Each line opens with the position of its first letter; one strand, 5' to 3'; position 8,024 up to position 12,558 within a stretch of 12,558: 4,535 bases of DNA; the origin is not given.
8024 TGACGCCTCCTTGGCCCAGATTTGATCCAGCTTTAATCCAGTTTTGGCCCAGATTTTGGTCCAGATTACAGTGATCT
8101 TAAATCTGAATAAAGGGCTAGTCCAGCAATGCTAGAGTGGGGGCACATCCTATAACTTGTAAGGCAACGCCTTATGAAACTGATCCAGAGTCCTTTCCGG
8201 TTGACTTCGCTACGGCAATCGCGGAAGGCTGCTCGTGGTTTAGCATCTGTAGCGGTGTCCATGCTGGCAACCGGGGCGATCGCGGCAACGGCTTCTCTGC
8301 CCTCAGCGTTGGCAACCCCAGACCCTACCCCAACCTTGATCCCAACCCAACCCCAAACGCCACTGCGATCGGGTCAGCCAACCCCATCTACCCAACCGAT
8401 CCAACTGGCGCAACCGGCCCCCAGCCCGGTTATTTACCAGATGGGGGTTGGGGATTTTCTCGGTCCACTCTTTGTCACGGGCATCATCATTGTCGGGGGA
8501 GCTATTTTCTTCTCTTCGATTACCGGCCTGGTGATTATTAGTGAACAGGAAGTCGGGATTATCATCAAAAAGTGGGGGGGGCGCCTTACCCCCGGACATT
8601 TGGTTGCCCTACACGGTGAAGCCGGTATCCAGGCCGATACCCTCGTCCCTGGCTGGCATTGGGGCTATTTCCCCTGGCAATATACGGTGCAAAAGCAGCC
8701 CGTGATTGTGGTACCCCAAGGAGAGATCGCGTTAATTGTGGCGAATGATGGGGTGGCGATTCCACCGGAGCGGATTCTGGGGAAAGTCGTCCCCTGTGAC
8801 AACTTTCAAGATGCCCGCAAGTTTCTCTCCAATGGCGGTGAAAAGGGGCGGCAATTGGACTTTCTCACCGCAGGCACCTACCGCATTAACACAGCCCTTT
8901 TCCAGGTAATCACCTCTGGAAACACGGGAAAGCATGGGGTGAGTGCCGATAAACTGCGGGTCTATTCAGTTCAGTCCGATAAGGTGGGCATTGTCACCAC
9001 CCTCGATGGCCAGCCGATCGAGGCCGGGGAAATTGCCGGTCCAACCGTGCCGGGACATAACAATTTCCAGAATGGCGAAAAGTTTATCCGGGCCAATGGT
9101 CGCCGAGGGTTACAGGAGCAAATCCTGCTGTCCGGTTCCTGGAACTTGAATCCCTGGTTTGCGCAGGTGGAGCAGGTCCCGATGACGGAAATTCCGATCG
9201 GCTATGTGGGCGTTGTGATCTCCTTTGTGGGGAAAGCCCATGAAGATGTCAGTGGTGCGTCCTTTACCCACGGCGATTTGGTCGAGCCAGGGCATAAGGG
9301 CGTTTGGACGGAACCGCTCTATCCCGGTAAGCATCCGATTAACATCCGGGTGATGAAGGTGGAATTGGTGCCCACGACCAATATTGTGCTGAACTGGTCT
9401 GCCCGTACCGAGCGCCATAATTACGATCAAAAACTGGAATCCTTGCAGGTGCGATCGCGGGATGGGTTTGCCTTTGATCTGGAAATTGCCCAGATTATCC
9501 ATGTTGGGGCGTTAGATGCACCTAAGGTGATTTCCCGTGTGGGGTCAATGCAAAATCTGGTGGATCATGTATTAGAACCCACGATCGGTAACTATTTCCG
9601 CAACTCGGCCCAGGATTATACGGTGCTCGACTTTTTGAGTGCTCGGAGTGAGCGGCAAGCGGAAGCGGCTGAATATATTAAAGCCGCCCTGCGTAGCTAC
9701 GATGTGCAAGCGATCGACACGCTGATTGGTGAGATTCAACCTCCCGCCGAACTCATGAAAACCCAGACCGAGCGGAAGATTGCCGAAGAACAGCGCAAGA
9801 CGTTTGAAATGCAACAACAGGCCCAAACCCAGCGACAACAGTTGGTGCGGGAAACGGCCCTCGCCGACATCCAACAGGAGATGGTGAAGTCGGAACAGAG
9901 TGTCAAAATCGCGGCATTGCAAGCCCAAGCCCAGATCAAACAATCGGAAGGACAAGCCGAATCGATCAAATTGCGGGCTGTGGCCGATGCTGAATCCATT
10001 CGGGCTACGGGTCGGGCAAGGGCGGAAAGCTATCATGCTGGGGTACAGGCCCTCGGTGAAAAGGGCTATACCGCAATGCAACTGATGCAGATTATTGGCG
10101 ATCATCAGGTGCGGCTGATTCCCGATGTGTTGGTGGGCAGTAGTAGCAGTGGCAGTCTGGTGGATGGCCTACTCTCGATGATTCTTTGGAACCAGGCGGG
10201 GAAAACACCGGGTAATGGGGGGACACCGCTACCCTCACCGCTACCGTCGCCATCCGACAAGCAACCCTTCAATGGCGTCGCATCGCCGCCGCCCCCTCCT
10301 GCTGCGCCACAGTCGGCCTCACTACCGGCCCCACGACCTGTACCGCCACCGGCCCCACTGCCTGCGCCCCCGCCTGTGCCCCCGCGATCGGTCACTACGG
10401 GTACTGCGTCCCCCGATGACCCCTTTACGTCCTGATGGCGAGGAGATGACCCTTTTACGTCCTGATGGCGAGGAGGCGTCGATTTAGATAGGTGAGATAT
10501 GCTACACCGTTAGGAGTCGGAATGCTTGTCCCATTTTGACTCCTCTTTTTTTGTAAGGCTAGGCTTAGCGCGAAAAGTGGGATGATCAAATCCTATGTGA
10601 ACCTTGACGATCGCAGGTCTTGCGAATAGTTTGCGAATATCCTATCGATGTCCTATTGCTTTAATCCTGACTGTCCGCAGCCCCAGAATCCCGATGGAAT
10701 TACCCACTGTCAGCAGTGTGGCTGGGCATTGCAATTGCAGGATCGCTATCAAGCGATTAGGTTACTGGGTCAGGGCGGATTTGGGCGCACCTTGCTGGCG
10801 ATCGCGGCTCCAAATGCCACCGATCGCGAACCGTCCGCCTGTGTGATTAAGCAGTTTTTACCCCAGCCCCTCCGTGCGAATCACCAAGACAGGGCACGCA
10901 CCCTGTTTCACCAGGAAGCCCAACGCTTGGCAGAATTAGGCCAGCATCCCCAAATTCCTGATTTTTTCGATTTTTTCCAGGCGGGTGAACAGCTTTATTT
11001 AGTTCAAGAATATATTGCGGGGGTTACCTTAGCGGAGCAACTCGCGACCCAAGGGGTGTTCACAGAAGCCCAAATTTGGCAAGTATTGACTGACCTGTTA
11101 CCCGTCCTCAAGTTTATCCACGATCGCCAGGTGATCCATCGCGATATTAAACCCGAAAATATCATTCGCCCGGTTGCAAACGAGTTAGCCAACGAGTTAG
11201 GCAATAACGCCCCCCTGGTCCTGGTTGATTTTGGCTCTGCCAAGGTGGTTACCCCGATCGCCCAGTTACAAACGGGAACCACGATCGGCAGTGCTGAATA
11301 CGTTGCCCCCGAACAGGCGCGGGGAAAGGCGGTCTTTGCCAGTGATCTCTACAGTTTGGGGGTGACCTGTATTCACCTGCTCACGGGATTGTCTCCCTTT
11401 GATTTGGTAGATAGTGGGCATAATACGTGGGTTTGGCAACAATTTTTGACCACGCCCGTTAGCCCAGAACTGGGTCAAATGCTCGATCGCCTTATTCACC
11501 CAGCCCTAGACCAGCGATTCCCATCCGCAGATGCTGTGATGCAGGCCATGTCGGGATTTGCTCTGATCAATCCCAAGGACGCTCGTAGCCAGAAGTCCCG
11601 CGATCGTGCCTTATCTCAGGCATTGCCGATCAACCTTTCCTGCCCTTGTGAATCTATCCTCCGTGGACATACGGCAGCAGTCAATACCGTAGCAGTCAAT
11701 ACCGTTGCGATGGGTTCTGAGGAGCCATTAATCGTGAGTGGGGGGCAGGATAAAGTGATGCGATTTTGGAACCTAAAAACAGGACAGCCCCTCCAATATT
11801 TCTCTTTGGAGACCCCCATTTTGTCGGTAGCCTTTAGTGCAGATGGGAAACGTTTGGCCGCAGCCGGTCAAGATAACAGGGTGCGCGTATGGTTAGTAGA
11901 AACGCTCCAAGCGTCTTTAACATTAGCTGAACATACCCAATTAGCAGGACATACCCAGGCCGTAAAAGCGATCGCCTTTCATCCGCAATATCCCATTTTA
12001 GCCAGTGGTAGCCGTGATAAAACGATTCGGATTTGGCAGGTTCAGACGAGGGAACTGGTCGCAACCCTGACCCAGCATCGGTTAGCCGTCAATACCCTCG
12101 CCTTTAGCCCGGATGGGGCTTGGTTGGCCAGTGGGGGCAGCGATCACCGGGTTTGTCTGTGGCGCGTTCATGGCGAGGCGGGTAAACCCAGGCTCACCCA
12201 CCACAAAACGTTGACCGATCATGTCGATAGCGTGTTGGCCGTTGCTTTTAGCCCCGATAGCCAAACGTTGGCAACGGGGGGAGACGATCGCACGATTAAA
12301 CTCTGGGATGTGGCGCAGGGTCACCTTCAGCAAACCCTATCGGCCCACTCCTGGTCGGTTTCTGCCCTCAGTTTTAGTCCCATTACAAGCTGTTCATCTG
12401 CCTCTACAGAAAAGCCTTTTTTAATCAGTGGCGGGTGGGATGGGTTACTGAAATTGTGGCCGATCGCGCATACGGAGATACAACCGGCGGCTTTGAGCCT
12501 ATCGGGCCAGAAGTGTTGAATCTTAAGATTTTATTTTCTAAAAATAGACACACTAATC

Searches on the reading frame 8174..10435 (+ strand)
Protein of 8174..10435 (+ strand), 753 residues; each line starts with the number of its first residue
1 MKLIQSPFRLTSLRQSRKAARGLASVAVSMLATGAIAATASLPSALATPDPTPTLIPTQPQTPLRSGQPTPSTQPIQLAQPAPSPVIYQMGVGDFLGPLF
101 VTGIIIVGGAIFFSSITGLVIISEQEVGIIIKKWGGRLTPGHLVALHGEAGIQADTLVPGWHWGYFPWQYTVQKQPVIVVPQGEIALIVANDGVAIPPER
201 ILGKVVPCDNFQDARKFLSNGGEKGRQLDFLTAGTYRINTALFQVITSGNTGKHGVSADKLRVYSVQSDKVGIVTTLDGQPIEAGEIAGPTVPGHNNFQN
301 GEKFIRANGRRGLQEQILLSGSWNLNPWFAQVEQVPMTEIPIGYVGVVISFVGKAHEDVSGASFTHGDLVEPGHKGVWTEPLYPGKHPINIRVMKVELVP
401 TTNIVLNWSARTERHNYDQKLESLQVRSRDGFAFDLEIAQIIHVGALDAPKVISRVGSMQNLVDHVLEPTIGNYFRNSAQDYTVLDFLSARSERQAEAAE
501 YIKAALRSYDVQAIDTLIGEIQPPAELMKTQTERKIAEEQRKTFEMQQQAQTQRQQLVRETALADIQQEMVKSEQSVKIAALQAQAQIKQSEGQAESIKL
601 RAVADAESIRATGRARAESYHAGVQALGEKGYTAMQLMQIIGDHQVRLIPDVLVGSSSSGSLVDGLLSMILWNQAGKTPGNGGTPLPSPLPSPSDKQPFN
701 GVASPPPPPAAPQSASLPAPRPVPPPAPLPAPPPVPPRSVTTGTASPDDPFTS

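Call 6: search_protein_families(library=pfam, proteins=[window:8174-10435:+], max_evalue=0.01)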
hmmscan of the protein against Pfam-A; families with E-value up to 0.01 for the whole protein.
window:8174-10435:+ (753 aa): 1 family
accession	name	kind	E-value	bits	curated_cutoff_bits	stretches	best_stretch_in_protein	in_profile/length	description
PF01145.31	Band_7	-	1.7e-25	90.5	23.6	1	339-555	2-174/176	SPFH domain / Band 7 family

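Call 7: search_protein_families(library=ncbifam, proteins=[window:8174-10435:+], max_evalue=0.01)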
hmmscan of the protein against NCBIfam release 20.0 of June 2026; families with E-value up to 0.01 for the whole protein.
window:8174-10435:+ (753 aa): 0 families

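Call 42: search_protein_families(library=padloc, proteins=[window:8174-10435:+], max_evalue=0.001)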
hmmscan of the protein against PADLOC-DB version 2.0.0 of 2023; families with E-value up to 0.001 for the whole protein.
window:8174-10435:+ (753 aa): 0 families

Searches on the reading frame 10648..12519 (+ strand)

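Call 6: search_protein_families(library=pfam, proteins=[window:10648-12519:+], max_evalue=0.01)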
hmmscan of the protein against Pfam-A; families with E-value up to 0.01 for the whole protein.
window:10648-12519:+ (623 aa): 52 families (the best 25 are shown)
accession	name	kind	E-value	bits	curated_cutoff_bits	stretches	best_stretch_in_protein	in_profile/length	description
PF00400.38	WD40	-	2.8e-55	182.9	27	6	520-554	5-39/39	WD domain, G-beta repeat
PF25174.1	Beta-prop_THOC3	-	1e-53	182.6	305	3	391-507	5-117/272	THOC3 beta-propeller domain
PF25173.1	Beta-prop_WDR3_1st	-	9.2e-51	172.6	154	2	429-606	22-184/184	WDR3 first beta-propeller domain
PF24807.1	WD40_CDC20-Fz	-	3.9e-40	138.4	200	3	450-578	105-231/292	CDC20/Fizzy WD40 domain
PF24814.1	WD40_Prp19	-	3e-38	131.9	320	2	430-578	43-187/281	Prp19 WD40 domain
PF00069.31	Pkinase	-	9.5e-35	120.7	31.7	1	34-290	1-251/263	Protein kinase domain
PF24817.1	WD40_WDHD1_1st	-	1.6e-33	116.6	109.9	2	347-521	86-265/291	WDHD1 first WD40 domain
PF25175.1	Beta-prop_WDR5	-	3.7e-33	115.5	250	2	431-608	5-167/296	WDR5 beta-propeller domain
PF25047.1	Beta-prop_TEP1_2nd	-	3.8e-31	108.6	89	3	360-467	10-121/255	TEP-1 second beta-propeller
PF23414.1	Beta-prop_EML_2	-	8.9e-31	107.7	90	2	440-577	2-133/266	Echinoderm microtubule-associated protein second beta-propeller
PF25172.1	Beta-prop_WDR3_2nd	-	1.3e-29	103.8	140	2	386-507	173-288/293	WDR3 second beta-propeller domain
PF24105.1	Beta-prop_CAF1B_HIR1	-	5.9e-29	101.6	80.5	2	468-582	60-186/383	CAF1B/HIR1 beta-propeller domain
PF25168.1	Beta-prop_WDR36-Utp21_2nd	-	3.1e-25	89.6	84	2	346-500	156-303/335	WDR36/Utp21 second beta-propeller domain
PF24805.1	EIF3I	-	1.5e-23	83.9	200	3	431-508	5-82/324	EIF3I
PF25391.1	WD40_Gbeta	-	2.1e-22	80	150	3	428-504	176-252/340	G protein beta WD-40 repeat protein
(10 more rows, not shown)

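Call 7: search_protein_families(library=ncbifam, proteins=[window:10648-12519:+], max_evalue=0.01)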
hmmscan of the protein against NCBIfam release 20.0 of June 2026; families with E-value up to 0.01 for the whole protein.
window:10648-12519:+ (623 aa): 14 families
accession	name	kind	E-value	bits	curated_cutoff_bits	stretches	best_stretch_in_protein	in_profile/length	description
NF047741.1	antiphage_MADS6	equivalog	1.9e-42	145.6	460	2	78-315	233-471/612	methylation-associated defense system protein kinase MAD6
NF033483.0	PknB_PASTA_kin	equivalog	5.2e-38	131.4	450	1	30-252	5-209/563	Stk1 family PASTA domain-containing Ser/Thr kinase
NF038150.1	lanthi_synth_IV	equivalog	1.1e-30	106.6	650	1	57-320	208-470/851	class IV lanthionine synthetase LanL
TIGR03903.1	TOMM_kin_cyc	equivalog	1.3e-24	86.2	705.75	1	77-248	13-186/1267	TOMM system kinase/cyclase fusion protein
NF033442.0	BREX_PglW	equivalog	1.5e-21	75.9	990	1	30-212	510-672/1391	BREX system serine/threonine kinase PglW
NF052427.1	StpK7MSMEG_1200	equivalog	2e-17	62.9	900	1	33-252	8-210/601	serine/threonine protein kinase StpK7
NF038151.1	lanthi_synth_III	equivalog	1.9e-14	53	575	1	63-262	246-440/833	class III lanthionine synthetase LanKC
NF009651.0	PRK13184.1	equivalog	3.3e-14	51.8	839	1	32-252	2-232/932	serine/threonine-protein kinase PknD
NF045510.1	4Cys_prefix_kin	domain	1.5e-09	37.9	24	1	3-27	1-25/26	4-Cys prefix domain-containing protein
NF053615.1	SerThrKinAfsKStmc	equivalog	6.5e-09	35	1300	1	121-252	92-214/809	protein serine/threonine kinase AfsK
NF043056.1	T4SS_LegK1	equivalog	9.2e-09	34.4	550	1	39-238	78-277/516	Dot/Icm T4SS effector kinase LegK1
NF058632.1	SerThrKinPrkT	equivalog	0.00037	19.6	280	1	104-173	81-149/322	serine/threonine protein kinase PrkT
TIGR03724.2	arch_bud32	equivalog_domain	0.0011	18.5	125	1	66-201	17-134/193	KEOPS complex kinase/ATPase Bud32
TIGR02800.1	propeller_TolB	equivalog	0.0078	15.2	343.15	0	518-578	182-244/418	Tol-Pal system beta propeller repeat protein TolB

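Call 42: search_protein_families(library=padloc, proteins=[window:10648-12519:+], max_evalue=0.001)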
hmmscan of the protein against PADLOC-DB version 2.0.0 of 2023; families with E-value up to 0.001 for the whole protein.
window:10648-12519:+ (623 aa): 36 families (the best 25 are shown)
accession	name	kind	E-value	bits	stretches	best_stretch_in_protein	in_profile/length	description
PDLC04062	PD-T4-6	-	2.7e-115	384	1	1-305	1-294/450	-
PDLC04044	PD-T4-6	-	2.5e-111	370.4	1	1-322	1-307/372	-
PDLC04045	PD-T4-6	-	6.4e-78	260.2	1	21-303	22-297/350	-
PDLC04051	PD-T4-6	-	4.7e-73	244.7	1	1-318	1-308/476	-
PDLC04042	PD-T4-6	-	2e-43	147.1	1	30-313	7-281/292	-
PDLC04053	PD-T4-6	-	1.3e-40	137.8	1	32-304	9-271/311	-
PDLC04138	mad6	-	2.6e-40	136.9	1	27-317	46-326/659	mads_6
PDLC04060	PD-T4-6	-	9.2e-37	125.1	1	30-252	6-210/486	-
PDLC04047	PD-T4-6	-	4.4e-35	119.3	1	30-253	8-214/327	-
PDLC04061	PD-T4-6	-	1.8e-34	118.1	1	28-301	12-280/510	-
PDLC04054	PD-T4-6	-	1.8e-33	114.4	1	30-327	8-296/347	-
PDLC04057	PD-T4-6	-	3.3e-33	113.3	1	31-254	7-213/443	-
PDLC04048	PD-T4-6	-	3.3e-32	110.2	1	30-252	8-213/354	-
PDLC04052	PD-T4-6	-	1.2e-31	108.5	1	29-273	6-236/496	-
PDLC04043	PD-T4-6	-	2.8e-31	107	1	29-390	12-365/452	-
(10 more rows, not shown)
